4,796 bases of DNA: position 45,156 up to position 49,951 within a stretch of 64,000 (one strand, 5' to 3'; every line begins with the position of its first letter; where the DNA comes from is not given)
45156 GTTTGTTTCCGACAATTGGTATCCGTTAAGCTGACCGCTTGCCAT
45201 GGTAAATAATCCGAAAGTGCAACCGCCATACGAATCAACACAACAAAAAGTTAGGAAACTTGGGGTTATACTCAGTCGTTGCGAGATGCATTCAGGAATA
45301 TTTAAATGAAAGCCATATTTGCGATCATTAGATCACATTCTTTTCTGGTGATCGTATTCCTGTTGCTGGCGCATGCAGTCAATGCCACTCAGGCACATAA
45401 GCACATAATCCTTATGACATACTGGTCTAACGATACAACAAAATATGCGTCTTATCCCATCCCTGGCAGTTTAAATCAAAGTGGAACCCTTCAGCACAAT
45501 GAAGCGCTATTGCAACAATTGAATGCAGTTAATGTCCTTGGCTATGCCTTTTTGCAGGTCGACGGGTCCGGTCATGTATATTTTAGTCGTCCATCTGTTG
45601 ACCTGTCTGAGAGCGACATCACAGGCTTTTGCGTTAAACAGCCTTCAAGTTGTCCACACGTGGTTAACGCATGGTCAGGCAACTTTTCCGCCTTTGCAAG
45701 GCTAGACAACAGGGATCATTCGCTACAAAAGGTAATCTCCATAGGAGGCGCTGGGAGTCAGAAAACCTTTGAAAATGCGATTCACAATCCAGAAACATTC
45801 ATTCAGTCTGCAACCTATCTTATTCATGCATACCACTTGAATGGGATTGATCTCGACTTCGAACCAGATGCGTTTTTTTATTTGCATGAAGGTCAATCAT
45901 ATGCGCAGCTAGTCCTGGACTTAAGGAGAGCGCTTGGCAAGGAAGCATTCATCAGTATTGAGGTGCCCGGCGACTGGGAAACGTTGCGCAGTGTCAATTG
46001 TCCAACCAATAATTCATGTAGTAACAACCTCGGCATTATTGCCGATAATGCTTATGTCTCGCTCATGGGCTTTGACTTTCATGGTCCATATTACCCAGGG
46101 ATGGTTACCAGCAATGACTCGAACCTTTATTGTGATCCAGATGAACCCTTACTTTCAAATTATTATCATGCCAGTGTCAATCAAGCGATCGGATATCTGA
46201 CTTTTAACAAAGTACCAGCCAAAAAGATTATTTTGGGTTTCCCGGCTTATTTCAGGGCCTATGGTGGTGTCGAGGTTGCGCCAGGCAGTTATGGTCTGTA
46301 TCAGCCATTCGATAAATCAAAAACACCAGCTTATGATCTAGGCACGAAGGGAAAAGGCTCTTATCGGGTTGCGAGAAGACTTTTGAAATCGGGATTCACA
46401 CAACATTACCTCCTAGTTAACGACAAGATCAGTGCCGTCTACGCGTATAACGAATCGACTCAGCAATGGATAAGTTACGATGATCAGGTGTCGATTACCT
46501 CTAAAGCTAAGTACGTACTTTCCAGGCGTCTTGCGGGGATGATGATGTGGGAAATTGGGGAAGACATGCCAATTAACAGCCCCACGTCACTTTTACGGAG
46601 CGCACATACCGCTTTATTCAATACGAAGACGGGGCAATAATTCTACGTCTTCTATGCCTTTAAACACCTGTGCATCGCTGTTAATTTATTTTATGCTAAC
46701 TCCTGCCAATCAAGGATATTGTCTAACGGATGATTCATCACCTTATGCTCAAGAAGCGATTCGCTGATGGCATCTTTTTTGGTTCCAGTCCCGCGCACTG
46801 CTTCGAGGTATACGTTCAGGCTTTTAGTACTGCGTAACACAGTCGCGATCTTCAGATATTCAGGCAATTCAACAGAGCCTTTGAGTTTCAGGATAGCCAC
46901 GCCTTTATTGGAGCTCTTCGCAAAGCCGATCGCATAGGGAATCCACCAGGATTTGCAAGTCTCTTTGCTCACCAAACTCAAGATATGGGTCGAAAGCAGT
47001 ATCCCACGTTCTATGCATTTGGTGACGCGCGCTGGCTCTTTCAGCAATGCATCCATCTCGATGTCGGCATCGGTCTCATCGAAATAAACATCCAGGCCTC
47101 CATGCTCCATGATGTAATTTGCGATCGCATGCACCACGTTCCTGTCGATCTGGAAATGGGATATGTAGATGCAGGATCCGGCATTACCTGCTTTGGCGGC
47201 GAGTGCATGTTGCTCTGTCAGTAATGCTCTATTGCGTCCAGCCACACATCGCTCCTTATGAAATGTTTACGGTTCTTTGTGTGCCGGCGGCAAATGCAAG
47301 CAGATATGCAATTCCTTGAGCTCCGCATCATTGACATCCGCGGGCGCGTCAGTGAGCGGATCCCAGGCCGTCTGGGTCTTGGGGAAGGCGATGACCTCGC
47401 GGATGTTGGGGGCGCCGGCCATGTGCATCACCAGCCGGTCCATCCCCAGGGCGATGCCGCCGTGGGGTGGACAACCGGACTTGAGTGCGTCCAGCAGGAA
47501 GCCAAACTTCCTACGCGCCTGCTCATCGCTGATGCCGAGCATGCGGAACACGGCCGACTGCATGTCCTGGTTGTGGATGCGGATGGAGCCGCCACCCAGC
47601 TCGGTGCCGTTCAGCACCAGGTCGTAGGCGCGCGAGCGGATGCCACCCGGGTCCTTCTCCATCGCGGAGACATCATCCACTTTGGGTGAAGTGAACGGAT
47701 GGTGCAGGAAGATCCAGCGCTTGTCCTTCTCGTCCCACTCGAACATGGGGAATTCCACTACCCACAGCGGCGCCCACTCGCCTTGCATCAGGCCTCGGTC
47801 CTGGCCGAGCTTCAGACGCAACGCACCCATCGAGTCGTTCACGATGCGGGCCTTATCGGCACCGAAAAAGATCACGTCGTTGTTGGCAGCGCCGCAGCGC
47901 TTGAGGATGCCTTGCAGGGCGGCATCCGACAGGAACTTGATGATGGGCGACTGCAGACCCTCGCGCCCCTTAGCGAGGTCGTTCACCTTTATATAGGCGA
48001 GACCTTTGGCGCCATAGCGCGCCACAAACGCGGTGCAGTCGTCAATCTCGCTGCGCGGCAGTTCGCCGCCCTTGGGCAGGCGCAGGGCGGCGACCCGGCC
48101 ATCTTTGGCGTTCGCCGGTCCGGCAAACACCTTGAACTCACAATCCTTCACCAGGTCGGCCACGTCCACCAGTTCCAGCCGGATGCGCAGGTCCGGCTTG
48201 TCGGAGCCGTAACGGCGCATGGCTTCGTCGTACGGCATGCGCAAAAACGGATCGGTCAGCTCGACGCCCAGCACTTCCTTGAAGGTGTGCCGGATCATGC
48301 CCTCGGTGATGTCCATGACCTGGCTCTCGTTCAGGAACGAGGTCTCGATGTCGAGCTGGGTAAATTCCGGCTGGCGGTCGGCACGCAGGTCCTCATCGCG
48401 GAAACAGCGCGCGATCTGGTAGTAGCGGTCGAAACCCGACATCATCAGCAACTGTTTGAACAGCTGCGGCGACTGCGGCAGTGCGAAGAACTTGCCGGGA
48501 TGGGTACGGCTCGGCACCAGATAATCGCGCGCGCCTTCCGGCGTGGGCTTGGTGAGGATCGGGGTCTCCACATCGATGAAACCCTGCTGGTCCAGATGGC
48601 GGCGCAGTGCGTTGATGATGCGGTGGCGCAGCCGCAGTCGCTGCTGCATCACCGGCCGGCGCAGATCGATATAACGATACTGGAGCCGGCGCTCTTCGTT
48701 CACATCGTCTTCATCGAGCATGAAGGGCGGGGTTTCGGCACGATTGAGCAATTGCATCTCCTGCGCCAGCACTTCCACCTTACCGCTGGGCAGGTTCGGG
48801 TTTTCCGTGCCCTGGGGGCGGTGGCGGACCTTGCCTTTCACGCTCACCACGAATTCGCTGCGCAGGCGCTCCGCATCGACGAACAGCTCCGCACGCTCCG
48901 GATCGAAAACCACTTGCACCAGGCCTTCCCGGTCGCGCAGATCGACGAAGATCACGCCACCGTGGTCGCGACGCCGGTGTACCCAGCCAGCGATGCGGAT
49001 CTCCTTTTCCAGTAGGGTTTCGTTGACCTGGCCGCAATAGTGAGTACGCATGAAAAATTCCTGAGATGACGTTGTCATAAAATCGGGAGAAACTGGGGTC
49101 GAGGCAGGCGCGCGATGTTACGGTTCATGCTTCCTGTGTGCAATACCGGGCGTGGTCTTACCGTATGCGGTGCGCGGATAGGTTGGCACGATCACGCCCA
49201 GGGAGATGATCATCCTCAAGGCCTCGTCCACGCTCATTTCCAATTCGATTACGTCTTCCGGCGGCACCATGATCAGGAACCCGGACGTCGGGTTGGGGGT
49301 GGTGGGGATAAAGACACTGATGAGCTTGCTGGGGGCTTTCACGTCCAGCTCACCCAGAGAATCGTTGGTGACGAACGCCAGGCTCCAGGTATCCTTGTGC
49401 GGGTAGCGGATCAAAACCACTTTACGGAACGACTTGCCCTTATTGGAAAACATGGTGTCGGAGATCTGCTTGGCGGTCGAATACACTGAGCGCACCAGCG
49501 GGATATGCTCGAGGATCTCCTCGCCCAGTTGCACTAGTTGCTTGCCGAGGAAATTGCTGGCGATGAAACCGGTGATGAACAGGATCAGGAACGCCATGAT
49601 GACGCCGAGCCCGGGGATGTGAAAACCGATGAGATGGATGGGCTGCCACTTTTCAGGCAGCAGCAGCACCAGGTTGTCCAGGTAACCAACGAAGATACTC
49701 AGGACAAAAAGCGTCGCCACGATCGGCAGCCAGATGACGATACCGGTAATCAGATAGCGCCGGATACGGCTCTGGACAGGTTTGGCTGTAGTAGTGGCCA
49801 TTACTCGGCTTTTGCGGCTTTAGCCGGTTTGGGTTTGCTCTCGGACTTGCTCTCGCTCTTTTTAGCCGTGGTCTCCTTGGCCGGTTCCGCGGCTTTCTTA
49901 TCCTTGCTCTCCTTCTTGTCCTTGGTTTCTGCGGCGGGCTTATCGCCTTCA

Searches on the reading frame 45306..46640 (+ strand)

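Call 23: search_protein_families(library=pfam, max_evalue=1e-8, proteins=[window:45306-46640:+])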
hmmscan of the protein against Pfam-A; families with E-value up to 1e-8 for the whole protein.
window:45306-46640:+ (444 aa): 1 family
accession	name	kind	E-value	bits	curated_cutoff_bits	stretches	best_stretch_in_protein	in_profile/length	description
PF00704.34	Glyco_hydro_18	-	5.1e-42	145.1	29.6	1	62-420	17-317/317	Glycosyl hydrolases family 18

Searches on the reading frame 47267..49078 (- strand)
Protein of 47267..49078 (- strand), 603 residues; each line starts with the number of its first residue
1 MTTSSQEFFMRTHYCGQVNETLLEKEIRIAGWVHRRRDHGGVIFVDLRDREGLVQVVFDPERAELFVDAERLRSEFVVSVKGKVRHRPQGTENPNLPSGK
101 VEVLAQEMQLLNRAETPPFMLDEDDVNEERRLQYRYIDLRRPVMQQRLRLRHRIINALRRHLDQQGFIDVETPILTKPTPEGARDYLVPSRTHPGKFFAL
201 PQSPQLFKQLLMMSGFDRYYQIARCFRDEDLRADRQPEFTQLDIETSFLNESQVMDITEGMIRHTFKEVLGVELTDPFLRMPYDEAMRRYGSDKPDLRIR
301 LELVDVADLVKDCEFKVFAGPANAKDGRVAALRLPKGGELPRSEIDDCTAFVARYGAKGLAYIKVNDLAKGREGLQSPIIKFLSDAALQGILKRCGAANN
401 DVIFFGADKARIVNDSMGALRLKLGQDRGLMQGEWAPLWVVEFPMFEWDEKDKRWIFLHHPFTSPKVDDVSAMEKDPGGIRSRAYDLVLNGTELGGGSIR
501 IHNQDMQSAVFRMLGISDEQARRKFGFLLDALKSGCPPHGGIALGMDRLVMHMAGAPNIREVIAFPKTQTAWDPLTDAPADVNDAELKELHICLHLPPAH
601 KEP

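Call 23: search_protein_families(library=pfam, max_evalue=1e-8, proteins=[window:47267-49078:-])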
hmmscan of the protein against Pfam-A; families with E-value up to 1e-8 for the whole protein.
window:47267-49078:- (603 aa): 3 families
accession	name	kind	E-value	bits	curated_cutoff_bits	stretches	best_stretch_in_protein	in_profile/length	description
PF00152.25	tRNA-synt_2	-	7.6e-125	416.5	25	1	127-569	1-308/308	tRNA synthetases class II (D, K and N)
PF02938.19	GAD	-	2.1e-25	89.2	23.4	1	322-417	5-95/95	GAD domain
PF01336.31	tRNA_anti-codon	-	4e-19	68.8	27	1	27-111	1-75/75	OB-fold nucleic acid binding domain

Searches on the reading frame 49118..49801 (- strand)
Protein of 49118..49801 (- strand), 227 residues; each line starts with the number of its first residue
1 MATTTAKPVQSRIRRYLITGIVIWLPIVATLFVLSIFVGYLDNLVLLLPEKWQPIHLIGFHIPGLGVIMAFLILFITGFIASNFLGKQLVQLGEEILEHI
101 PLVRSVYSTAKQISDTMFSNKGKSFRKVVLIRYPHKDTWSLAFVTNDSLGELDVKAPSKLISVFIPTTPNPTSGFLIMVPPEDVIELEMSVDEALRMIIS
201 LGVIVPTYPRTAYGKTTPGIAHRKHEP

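Call 23: search_protein_families(library=pfam, max_evalue=1e-8, proteins=[window:49118-49801:-])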
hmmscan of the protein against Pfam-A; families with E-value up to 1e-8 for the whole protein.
window:49118-49801:- (227 aa): 1 family
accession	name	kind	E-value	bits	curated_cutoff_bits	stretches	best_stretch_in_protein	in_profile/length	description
PF04367.18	DUF502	-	6.8e-37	126.1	23.8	1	68-173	1-107/107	Protein of unknown function (DUF502)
